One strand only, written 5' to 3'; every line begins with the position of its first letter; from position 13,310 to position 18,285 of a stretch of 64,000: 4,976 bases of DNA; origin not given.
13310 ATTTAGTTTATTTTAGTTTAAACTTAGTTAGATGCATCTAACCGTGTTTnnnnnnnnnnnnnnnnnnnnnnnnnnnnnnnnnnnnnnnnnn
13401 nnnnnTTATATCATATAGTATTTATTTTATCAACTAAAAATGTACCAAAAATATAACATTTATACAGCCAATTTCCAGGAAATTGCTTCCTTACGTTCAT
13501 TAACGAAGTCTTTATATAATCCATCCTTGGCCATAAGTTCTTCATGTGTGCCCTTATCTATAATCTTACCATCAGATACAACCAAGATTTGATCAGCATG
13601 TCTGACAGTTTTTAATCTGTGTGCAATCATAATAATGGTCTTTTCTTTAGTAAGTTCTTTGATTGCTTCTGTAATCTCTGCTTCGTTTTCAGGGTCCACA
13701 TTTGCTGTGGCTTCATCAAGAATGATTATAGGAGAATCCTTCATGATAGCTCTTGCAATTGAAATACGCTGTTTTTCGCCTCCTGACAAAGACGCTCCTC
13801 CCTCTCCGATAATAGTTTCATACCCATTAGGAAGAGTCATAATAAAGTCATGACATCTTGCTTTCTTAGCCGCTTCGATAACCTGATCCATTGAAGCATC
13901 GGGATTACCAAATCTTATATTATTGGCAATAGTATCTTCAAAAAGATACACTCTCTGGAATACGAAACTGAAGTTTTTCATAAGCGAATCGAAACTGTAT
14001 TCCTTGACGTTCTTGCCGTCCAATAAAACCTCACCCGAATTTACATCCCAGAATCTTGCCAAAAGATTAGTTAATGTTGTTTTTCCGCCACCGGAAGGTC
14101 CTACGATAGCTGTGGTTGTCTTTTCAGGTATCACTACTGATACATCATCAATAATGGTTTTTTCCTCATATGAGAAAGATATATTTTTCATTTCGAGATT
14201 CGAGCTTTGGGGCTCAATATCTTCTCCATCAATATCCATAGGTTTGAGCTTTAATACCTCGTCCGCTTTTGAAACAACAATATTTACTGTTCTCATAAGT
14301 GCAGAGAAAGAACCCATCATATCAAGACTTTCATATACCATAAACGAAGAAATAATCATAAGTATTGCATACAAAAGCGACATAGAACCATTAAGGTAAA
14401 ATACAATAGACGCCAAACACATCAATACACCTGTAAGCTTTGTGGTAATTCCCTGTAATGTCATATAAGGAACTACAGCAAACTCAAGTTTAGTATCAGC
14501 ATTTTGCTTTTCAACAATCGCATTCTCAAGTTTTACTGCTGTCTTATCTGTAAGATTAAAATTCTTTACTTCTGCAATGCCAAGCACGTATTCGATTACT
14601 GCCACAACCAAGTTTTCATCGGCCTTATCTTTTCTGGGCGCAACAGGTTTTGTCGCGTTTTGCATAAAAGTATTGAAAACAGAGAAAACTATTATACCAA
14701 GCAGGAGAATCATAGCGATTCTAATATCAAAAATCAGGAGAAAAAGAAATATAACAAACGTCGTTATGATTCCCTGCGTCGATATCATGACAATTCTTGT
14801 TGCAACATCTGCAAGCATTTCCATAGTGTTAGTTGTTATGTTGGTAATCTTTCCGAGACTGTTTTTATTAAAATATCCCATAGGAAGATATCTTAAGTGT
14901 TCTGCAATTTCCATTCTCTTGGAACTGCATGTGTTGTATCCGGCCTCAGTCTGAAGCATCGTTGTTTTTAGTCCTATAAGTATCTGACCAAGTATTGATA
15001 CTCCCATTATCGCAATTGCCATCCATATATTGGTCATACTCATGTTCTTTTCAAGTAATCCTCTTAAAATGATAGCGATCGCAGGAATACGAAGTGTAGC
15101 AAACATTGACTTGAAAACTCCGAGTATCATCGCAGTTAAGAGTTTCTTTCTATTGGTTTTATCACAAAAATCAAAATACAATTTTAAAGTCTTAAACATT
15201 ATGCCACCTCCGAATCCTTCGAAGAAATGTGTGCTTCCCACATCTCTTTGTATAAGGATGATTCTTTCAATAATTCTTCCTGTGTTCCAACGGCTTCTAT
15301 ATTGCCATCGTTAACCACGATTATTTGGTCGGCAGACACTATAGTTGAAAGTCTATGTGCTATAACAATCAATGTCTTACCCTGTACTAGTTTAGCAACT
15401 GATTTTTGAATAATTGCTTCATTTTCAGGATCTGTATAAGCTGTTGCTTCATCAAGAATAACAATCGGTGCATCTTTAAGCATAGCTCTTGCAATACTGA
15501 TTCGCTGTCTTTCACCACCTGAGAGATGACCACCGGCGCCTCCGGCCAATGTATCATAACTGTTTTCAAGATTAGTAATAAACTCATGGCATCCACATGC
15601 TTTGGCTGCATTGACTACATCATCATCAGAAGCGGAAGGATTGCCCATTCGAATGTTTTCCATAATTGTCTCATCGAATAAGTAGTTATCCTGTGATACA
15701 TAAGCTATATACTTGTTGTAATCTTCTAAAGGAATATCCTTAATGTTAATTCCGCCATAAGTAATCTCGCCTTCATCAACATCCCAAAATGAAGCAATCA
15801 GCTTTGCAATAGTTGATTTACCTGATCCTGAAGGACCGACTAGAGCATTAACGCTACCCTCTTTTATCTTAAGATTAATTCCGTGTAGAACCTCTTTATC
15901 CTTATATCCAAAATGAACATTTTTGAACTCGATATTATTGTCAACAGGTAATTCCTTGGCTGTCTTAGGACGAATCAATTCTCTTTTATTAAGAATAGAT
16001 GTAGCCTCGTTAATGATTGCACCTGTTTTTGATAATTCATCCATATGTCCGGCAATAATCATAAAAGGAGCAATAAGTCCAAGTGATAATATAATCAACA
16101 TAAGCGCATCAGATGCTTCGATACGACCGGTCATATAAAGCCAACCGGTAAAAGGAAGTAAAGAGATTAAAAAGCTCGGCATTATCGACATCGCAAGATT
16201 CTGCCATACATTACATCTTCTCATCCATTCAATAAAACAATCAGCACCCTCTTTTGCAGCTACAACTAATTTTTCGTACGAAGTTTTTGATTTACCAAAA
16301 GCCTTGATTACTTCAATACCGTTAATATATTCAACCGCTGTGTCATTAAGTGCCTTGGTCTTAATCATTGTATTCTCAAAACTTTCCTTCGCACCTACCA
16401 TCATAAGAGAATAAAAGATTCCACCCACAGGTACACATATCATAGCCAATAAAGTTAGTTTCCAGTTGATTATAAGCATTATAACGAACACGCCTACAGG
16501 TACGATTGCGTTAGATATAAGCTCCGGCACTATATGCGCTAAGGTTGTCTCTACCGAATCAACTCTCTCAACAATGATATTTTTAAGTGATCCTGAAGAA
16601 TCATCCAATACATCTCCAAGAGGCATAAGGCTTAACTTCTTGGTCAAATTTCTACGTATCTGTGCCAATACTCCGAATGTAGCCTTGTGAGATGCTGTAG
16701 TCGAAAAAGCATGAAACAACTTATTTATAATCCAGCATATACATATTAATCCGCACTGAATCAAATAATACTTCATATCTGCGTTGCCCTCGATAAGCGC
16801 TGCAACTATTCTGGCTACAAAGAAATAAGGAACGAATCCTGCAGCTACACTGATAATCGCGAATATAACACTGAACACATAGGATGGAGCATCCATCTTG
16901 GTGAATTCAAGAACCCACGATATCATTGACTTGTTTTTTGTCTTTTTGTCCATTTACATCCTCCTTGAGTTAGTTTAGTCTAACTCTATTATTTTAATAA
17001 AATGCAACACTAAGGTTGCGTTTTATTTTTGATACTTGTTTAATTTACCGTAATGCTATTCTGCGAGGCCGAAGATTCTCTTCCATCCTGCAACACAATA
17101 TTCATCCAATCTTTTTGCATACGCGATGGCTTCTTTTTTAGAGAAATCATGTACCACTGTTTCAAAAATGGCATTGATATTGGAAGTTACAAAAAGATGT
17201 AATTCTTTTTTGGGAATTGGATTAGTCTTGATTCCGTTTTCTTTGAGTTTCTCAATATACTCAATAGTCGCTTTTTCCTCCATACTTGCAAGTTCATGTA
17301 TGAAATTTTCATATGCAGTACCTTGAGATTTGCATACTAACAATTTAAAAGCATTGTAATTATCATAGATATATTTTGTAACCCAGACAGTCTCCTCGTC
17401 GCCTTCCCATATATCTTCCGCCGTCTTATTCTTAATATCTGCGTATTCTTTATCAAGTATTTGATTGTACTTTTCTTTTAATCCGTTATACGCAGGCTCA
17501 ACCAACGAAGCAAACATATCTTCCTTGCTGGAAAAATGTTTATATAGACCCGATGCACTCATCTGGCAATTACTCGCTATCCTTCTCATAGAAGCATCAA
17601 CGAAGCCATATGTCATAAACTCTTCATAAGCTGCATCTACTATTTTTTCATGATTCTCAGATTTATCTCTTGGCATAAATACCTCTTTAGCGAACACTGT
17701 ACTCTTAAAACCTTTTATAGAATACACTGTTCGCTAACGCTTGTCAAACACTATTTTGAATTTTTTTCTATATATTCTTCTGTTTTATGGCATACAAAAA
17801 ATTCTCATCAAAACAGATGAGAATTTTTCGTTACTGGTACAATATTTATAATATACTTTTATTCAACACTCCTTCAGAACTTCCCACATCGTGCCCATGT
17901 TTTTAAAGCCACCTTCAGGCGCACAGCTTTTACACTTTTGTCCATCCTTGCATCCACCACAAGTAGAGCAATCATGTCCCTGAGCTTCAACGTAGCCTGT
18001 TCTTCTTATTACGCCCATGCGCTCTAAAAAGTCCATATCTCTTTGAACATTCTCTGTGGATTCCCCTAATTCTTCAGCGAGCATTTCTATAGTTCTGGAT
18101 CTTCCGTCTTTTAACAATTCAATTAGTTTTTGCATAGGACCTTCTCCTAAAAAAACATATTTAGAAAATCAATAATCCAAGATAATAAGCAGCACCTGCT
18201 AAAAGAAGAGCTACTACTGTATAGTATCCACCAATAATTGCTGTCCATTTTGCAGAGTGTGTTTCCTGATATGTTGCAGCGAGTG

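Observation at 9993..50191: NRPS-free, multiplied equibactin/Mpt-like uptake modules with a processing-enzyme toolkit: candidate xenosiderophore capture system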

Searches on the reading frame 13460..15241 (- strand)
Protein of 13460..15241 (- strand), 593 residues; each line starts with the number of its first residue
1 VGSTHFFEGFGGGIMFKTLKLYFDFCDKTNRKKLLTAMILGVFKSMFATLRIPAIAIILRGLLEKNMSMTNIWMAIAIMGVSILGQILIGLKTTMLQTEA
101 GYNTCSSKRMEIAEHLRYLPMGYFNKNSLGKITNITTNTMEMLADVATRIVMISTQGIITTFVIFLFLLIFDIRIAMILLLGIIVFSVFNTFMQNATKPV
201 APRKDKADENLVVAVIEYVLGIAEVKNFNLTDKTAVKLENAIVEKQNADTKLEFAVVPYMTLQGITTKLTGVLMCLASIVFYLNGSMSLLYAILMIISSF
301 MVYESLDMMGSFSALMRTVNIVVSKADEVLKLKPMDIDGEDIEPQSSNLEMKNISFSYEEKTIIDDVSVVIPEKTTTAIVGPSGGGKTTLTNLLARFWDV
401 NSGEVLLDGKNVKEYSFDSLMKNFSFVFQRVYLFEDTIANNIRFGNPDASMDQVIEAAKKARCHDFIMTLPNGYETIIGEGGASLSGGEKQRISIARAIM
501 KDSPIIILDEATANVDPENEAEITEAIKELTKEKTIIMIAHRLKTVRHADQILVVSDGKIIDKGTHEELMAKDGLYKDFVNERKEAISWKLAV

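Call 3: search_protein_families(library=pfam, proteins=[window:13460-15241:-], max_evalue=0.01)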
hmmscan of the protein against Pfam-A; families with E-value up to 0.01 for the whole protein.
window:13460-15241:- (593 aa): 5 families
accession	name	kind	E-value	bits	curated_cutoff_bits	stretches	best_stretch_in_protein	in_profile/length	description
PF00005.33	ABC_tran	-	2.2e-29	103.3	25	1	365-513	2-137/137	ABC transporter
PF00664.28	ABC_membrane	-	5.6e-17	62.7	28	1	39-300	2-270/274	ABC transporter transmembrane region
PF02463.25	SMC_N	-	6.8e-13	49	40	1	401-556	107-212/220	RecF/RecN/SMC N terminal domain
PF03193.22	RsgA_GTPase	-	4.3e-06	27.1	30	1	318-404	55-136/174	RsgA GTPase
PF09818.15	ABC_ATPase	-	0.0027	17.2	23.2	0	463-548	137-220/283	P-loop domain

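Call 21: search_solved_structures(query=window:13460-15241:-, max_evalue=1e-20)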
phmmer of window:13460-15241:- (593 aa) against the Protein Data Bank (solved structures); distinct sequences matched with E-value up to 1e-20: 302 (the best 60 are shown).
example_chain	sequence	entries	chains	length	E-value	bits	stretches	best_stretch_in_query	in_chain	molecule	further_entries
8woi_A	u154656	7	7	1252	4.3e-125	421.6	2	296-581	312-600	ABC transporter B family member 19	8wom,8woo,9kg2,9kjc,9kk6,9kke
8wp0_A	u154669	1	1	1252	2.9e-124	418.8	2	296-581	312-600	ABC transporter B family member 19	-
8zpx_B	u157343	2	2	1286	1.4e-116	393.5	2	283-582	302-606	ABC transporter B family member 1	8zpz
9juj_A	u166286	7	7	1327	1.6e-116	393.3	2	283-582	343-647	ABC transporter B family member 1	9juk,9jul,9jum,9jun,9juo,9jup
9n1y_A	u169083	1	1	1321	1.9e-116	393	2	329-581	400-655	Bile salt export pump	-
36cg_U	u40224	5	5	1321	2e-116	392.9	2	328-581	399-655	Bile salt export pump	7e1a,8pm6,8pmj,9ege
7dv5_U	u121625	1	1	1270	2.9e-116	392.4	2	327-581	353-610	Bile salt export pump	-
8pmd_A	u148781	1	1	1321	5.2e-116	391.6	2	328-581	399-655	Bile salt export pump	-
8zq4_B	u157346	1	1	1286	9.4e-116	390.7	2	283-582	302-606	ABC transporter B family member 1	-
7niu_A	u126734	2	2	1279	1.7e-115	389.9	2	278-583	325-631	Isoform 2 of Phosphatidylcholine translocator ABCB4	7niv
6s7p_A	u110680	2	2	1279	1e-114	387.3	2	278-583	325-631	Phosphatidylcholine translocator ABCB4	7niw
7zk4_A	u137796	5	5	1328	4.8e-114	385.1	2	337-580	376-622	ATP-dependent translocase ABCB1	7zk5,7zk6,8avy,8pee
7zka_A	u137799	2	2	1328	5.5e-114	384.9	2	297-580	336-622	ATP-dependent translocase ABCB1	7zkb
7zk8_A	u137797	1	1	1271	8.7e-114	384.3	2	297-580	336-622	ATP-dependent translocase ABCB1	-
9ody_A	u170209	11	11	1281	3.5e-113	382.3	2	115-582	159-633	ATP-binding cassette, sub-family B (MDR/TAP), member 4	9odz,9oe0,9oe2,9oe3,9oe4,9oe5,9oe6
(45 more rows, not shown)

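Call 22: search_protein_families(library=ncbifam, proteins=[window:13460-15241:-], max_evalue=1e-10)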
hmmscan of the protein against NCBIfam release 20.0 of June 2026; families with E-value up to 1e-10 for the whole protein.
window:13460-15241:- (593 aa): 171 families (the best 25 are shown)
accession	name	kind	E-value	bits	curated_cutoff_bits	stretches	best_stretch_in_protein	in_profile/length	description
TIGR02203.1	MsbA_lipidA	equivalog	3.9e-98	329.4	602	1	38-578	16-564/572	lipid A export permease/ATP-binding protein MsbA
NF010178.0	PRK13657.1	equivalog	6.5e-90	302.2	733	1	65-581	54-568/588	glucan ABC transporter ATP-binding protein/ permease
TIGR02204.1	MsbA_rel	hypoth_equivalog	1.2e-88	298.3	780.4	1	23-580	10-572/576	ABC transporter, permease/ATP-binding protein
NF045513.1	HepA_fam_ABC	equivalog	5.2e-87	292.7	725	1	66-576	88-602/610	heterocyst formation ABC transporter subunit HepA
NF008381.0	PRK11176.1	equivalog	7.8e-85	285.4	867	1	33-579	26-575/582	lipid A ABC transporter ATP-binding protein/permease MsbA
TIGR02857.1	CydD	equivalog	3e-84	283.9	435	1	31-555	2-529/529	thiol reductant ABC exporter subunit CydD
TIGR01846.1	type_I_sec_HlyB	subfamily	5.6e-83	279.4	725.55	1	32-581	139-690/694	type I secretion system permease/ATPase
NF052233.1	CphA_assoc_ABC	equivalog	2.5e-81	274.1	880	1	67-579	224-739/766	cyanophycin metabolism-associated ABC transporter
TIGR00958.1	3a01208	subfamily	2e-77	261.1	874.6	1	31-580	159-711/711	antigen peptide transporter 2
TIGR03796.1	NHLM_micro_ABC1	equivalog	9.6e-77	258.8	853.3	1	31-580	153-709/710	NHLP family bacteriocin export ABC transporter peptidase/permease/ATPase subunit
NF008364.0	PRK11160.1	equivalog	8.2e-76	255.8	630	1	100-581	87-573/575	heme ABC transporter ATP-binding protein/permease CydC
TIGR03797.1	NHLM_micro_ABC2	equivalog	1.7e-70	238.3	709.4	1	23-581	127-683/686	NHLP bacteriocin export ABC transporter permease/ATPase subunit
TIGR01192.1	chvA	subfamily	1.1e-69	235.7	585.4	1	160-580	139-567/585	glucan export ABC transporter ATP-binding protein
TIGR01193.1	bacteriocin_ABC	subfamily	2.1e-68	231.5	523.85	1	63-581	187-707/708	peptide cleavage/export ABC transporter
NF008055.0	PRK10789.1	equivalog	6.4e-68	229.6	845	1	19-580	7-568/590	SmdA family multidrug ABC transporter permease/ATP-binding protein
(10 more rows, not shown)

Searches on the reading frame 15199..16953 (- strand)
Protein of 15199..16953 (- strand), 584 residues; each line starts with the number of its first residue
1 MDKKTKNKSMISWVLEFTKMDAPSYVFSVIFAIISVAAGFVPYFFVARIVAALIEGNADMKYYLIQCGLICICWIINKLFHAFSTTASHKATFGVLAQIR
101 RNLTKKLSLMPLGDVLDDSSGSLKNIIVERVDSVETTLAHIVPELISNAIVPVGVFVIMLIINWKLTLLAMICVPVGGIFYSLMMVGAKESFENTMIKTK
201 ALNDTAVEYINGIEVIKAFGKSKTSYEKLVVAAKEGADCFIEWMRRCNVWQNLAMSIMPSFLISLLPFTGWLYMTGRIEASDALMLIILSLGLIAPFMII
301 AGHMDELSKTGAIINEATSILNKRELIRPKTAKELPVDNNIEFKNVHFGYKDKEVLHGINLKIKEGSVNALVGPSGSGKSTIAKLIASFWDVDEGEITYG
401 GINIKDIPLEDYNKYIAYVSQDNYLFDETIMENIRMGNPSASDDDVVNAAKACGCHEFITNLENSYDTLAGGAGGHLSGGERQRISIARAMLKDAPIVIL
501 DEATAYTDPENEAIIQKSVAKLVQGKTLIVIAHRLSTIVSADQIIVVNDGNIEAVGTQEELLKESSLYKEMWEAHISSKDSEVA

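Call 3: search_protein_families(library=pfam, proteins=[window:15199-16953:-], max_evalue=0.01)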
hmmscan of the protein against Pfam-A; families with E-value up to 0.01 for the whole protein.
window:15199-16953:- (584 aa): 7 families
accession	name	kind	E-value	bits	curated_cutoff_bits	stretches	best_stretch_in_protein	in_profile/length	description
PF00005.33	ABC_tran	-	3.6e-31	109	25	1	356-505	1-137/137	ABC transporter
PF00664.28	ABC_membrane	-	8.7e-21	75.2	28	1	27-296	3-273/274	ABC transporter transmembrane region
PF02463.25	SMC_N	-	9.5e-09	35.4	40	1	476-548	136-212/220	RecF/RecN/SMC N terminal domain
PF03193.22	RsgA_GTPase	-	7.9e-05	23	30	1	320-394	59-134/174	RsgA GTPase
PF07728.20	AAA_5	-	0.00096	19.6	22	0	371-390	4-23/139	AAA domain (dynein-related subfamily)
PF13555.12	AAA_29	-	0.0055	16.9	27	0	359-382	15-38/61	P-loop containing region of AAA domain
PF00004.35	AAA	-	0.0076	17.1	21.2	0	371-393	3-25/131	ATPase family associated with various cellular activities (AAA)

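Call 20: search_solved_structures(query=window:15199-16953:-, max_evalue=1e-20)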
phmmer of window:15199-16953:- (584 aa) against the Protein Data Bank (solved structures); distinct sequences matched with E-value up to 1e-20: 297 (the best 60 are shown).
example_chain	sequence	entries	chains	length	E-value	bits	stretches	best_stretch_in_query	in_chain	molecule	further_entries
7niu_A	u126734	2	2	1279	1.6e-117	396.3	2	14-572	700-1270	Isoform 2 of Phosphatidylcholine translocator ABCB4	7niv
6s7p_A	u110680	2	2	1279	8.7e-117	393.9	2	14-572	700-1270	Phosphatidylcholine translocator ABCB4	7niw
7zka_A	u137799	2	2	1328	1.9e-116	392.8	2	152-571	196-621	ATP-dependent translocase ABCB1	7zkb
7zk4_A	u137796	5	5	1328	5.8e-116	391.2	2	152-571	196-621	ATP-dependent translocase ABCB1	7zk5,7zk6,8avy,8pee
6fn1_A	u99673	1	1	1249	6.5e-116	391.1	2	152-571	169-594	Human-mouse chimeric ABCB1 (ABCBHM)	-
6fn4_A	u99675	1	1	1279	7e-116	390.9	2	152-571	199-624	Apo form of Human-mouse chimeric ABCB1 (ABCB1HM) in complex with Antigen binding fragment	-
6ujs_A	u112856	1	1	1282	1e-115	390.4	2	152-571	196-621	ATP-dependent translocase ABCB1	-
6ujt_A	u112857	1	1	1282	1.1e-115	390.2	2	152-571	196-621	ATP-dependent translocase ABCB1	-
3g60_A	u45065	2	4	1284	1.2e-115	390.2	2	152-571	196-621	Multidrug resistance protein 1a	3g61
3g5u_A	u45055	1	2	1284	1.2e-115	390.2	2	152-571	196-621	Multidrug resistance protein 1a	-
6ujp_A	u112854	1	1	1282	1.3e-115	390.1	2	152-571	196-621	ATP-dependent translocase ABCB1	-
4m2s_A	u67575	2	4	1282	1.4e-115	390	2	152-571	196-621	Multidrug resistance protein 1A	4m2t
4m1m_A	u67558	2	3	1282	1.4e-115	390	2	152-571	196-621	Multidrug resistance protein 1A | ATP-dependent translocase ABCB1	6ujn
5kpi_A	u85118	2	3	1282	1.4e-115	390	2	152-571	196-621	Multidrug resistance protein 1A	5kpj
6ujw_A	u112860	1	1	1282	1.8e-115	389.6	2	152-571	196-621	ATP-dependent translocase ABCB1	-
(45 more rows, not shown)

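Call 22: search_protein_families(library=ncbifam, proteins=[window:15199-16953:-], max_evalue=1e-10)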
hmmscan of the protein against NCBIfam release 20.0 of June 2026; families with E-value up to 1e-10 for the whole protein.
window:15199-16953:- (584 aa): 167 families (the best 25 are shown)
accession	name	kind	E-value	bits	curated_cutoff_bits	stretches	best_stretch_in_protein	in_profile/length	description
TIGR02203.1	MsbA_lipidA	equivalog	8.4e-97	325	602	1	24-572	11-566/572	lipid A export permease/ATP-binding protein MsbA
NF045513.1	HepA_fam_ABC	equivalog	6.3e-95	318.8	725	1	61-566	93-600/610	heterocyst formation ABC transporter subunit HepA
TIGR02857.1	CydD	equivalog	3e-91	307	435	1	27-547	7-529/529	thiol reductant ABC exporter subunit CydD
TIGR02204.1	MsbA_rel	hypoth_equivalog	9.7e-90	301.9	780.4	1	94-571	88-571/576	ABC transporter, permease/ATP-binding protein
TIGR00958.1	3a01208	subfamily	3.5e-83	280.1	874.6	1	4-571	142-710/711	antigen peptide transporter 2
NF052233.1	CphA_assoc_ABC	equivalog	1.6e-82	278.1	880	1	121-582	287-750/766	cyanophycin metabolism-associated ABC transporter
NF008381.0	PRK11176.1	equivalog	8.4e-81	272.1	867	1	69-573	69-577/582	lipid A ABC transporter ATP-binding protein/permease MsbA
NF010178.0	PRK13657.1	equivalog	8.1e-79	265.6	733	1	28-579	28-574/588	glucan ABC transporter ATP-binding protein/ permease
NF008055.0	PRK10789.1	equivalog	8.7e-74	249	845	1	20-573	13-569/590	SmdA family multidrug ABC transporter permease/ATP-binding protein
TIGR03796.1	NHLM_micro_ABC1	equivalog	9.9e-74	248.8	853.3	1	3-571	134-708/710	NHLP family bacteriocin export ABC transporter peptidase/permease/ATPase subunit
TIGR03375.1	type_I_sec_LssB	subfamily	1.9e-73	247.9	693.1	1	155-565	278-692/696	type I secretion system permease/ATPase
TIGR01846.1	type_I_sec_HlyB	subfamily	6e-73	246.3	725.55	1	153-574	267-691/694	type I secretion system permease/ATPase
NF008364.0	PRK11160.1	equivalog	2.3e-71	241.1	630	1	63-573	59-573/575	heme ABC transporter ATP-binding protein/permease CydC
NF008379.0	PRK11174.1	equivalog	4.9e-69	233.5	684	1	3-575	2-584/588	heme ABC transporter permease/ATP-binding protein CydD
TIGR01193.1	bacteriocin_ABC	subfamily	3.2e-66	224.3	523.85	1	4-572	138-706/708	peptide cleavage/export ABC transporter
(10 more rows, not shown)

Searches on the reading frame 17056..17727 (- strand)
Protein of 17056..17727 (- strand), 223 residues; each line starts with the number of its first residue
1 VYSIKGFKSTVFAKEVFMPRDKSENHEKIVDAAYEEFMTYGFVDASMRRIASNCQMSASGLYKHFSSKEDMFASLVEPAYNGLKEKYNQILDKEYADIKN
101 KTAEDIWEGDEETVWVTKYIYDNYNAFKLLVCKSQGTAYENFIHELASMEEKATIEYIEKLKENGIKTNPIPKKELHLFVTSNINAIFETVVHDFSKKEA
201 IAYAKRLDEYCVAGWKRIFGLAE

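Call 3: search_protein_families(library=pfam, proteins=[window:17056-17727:-], max_evalue=0.01)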
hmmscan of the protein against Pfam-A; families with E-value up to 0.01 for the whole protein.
window:17056-17727:- (223 aa): 1 family
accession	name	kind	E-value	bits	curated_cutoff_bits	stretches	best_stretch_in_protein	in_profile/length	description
PF00440.29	TetR_N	-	2.2e-13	50.2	24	1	29-74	1-46/47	Bacterial regulatory proteins, tetR family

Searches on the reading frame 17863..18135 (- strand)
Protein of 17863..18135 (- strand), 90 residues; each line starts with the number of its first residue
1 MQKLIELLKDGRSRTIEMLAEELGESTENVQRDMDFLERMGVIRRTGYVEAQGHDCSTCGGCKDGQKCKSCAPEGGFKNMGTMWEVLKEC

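Call 3: search_protein_families(library=pfam, proteins=[window:17863-18135:-], max_evalue=0.01)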
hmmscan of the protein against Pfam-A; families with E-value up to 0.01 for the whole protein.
window:17863-18135:- (90 aa): 6 families
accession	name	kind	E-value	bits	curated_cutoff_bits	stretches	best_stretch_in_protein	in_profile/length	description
PF08220.18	HTH_DeoR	-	4e-06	26.9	21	1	2-46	3-47/57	DeoR-like helix-turn-helix domain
PF25212.1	HVO_A0114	-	4.2e-06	26.9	27.6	1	3-46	26-69/84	HVO_A0114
PF08279.18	HTH_11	-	5.5e-05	23.4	25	1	2-42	3-44/55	HTH domain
PF14502.12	HTH_41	-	0.00038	20.3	25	1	12-56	5-45/48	Helix-turn-helix domain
PF14394.12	DUF4423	-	0.0012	19.1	30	1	13-47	36-70/165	Domain of unknown function (DUF4423)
PF12324.14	HTH_15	-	0.0014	19.2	27.2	1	3-33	25-55/74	Helix-turn-helix domain of alkylmercury lyase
